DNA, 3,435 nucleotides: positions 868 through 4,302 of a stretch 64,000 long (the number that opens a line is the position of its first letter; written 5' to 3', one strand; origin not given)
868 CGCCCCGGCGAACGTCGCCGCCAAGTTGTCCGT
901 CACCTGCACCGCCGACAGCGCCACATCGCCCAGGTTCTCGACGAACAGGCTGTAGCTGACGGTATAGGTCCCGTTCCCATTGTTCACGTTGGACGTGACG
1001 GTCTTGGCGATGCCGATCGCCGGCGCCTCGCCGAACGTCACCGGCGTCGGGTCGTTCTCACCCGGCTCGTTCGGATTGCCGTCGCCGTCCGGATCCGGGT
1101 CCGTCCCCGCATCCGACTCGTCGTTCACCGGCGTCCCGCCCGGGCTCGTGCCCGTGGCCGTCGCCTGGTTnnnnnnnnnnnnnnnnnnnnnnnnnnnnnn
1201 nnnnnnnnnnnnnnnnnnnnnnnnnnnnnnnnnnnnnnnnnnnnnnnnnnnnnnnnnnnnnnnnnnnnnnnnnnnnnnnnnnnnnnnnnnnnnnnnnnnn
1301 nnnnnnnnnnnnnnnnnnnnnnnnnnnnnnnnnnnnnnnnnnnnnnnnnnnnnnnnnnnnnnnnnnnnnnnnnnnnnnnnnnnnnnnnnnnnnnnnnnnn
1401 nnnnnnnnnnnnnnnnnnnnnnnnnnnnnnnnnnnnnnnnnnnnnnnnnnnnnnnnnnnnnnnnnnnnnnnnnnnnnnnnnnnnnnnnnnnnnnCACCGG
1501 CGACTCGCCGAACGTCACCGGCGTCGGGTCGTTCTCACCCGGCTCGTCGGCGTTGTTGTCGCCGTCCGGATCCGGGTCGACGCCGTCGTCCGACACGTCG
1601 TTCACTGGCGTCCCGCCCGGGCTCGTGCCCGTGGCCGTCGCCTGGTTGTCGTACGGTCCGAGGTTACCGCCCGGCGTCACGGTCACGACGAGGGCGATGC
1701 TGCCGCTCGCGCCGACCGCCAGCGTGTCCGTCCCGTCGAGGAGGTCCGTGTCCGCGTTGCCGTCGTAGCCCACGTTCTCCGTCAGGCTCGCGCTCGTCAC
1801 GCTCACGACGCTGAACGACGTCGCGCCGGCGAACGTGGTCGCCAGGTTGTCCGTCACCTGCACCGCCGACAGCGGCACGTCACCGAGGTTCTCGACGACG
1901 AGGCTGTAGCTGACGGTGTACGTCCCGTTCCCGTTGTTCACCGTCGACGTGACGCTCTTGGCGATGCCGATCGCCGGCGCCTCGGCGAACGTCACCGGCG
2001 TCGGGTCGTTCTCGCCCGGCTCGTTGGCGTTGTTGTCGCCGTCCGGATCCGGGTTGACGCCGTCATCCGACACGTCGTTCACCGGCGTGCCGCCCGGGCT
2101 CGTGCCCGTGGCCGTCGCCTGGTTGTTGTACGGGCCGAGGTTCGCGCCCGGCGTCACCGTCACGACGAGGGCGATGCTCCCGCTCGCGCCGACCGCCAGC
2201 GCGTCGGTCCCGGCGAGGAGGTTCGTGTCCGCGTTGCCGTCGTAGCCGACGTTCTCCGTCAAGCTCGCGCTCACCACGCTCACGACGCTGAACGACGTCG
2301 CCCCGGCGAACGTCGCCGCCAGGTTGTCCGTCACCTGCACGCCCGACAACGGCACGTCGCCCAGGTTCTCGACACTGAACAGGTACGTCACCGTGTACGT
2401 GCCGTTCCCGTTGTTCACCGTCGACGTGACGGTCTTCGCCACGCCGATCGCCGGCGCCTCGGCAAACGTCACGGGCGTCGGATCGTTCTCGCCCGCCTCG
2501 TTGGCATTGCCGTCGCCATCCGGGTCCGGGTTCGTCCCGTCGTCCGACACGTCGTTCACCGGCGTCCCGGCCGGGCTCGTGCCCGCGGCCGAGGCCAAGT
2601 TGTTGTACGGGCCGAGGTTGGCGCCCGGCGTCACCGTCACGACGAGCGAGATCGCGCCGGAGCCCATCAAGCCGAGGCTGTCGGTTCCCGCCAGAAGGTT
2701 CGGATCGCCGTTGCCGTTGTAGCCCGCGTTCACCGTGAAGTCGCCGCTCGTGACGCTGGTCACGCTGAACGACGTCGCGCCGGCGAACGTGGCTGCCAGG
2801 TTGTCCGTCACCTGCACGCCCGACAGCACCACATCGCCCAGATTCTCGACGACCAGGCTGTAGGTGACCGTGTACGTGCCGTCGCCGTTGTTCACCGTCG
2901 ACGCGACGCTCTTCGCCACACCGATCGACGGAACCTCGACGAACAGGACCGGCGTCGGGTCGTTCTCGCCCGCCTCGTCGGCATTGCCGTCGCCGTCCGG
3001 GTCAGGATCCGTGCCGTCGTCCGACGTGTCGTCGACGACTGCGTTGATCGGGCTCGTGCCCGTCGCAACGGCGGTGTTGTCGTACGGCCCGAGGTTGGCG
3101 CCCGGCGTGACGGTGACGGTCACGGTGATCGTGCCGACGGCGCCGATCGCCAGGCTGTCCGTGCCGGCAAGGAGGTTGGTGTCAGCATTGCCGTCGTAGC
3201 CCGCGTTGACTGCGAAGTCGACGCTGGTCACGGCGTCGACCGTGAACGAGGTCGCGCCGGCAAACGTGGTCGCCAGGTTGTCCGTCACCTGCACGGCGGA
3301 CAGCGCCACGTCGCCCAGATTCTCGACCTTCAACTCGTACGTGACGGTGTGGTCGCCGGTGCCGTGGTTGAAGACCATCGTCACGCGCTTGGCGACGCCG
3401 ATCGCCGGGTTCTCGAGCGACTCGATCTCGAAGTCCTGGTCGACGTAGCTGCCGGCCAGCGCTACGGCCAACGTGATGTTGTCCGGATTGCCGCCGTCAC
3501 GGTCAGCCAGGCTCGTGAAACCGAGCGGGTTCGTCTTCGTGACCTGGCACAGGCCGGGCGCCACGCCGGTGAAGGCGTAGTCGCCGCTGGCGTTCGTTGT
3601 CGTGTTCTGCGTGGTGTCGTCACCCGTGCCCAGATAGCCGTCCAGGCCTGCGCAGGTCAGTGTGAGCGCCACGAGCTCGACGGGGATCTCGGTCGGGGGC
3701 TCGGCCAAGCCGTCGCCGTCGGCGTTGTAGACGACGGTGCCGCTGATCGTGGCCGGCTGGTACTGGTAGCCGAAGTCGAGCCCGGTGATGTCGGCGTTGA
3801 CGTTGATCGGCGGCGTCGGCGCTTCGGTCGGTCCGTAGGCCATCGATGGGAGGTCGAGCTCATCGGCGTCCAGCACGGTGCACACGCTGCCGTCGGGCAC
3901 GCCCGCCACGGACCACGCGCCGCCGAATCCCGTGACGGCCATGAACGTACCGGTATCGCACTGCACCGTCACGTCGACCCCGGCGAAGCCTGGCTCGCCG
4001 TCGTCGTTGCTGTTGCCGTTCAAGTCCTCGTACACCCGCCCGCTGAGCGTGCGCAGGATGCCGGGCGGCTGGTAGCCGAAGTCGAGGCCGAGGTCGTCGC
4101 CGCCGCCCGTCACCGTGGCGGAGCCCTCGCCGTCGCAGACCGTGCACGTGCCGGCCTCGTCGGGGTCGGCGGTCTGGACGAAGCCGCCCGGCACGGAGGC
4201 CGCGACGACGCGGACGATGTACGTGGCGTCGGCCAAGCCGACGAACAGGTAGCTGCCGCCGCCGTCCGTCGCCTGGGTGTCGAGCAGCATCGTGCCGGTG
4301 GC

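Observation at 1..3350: Seven or more near-identical 477-bp tandem coding repeats at the 3' end of giant gene 1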

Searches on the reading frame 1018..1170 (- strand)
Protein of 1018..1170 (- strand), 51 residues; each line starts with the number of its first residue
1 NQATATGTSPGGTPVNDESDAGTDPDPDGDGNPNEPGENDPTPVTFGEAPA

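Call 64: search_protein_families(library=pfam, proteins=[window:1018-1170:-], max_evalue=10)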
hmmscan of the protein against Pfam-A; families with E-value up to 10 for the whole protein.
window:1018-1170:- (51 aa): 0 families
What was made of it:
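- No Pfam family matches the acidic extension (call 64).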

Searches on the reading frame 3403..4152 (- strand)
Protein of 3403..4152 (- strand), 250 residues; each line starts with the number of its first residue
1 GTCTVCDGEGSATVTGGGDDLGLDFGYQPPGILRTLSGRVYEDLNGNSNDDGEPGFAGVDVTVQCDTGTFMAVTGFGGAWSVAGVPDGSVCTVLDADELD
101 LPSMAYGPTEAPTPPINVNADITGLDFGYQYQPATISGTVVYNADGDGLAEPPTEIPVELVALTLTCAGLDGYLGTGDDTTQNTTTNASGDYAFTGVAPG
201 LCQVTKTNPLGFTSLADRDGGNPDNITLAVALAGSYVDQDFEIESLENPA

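Call 34: find_related_loci(query=window:3403-4152:-, collection=metagenome_contigs, flank=10000)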
Query window:3403-4152:- (250 aa) in metagenome_contigs; peptide patterns used: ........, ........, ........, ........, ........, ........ (x = any residue, [..] = any of these).
59 stretches matched a pattern; 3 encode a relative of the query (tblastn E <= 1e-3); 3 distinct loci.
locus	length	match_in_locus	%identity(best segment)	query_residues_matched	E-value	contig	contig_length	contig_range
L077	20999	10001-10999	49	3-242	4e-58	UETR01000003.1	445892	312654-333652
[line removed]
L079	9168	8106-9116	35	23-238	5e-8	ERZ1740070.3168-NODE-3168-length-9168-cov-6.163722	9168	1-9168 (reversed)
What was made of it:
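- Tried and rejected: The 250 residues just upstream of the array were used as query (call 34).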
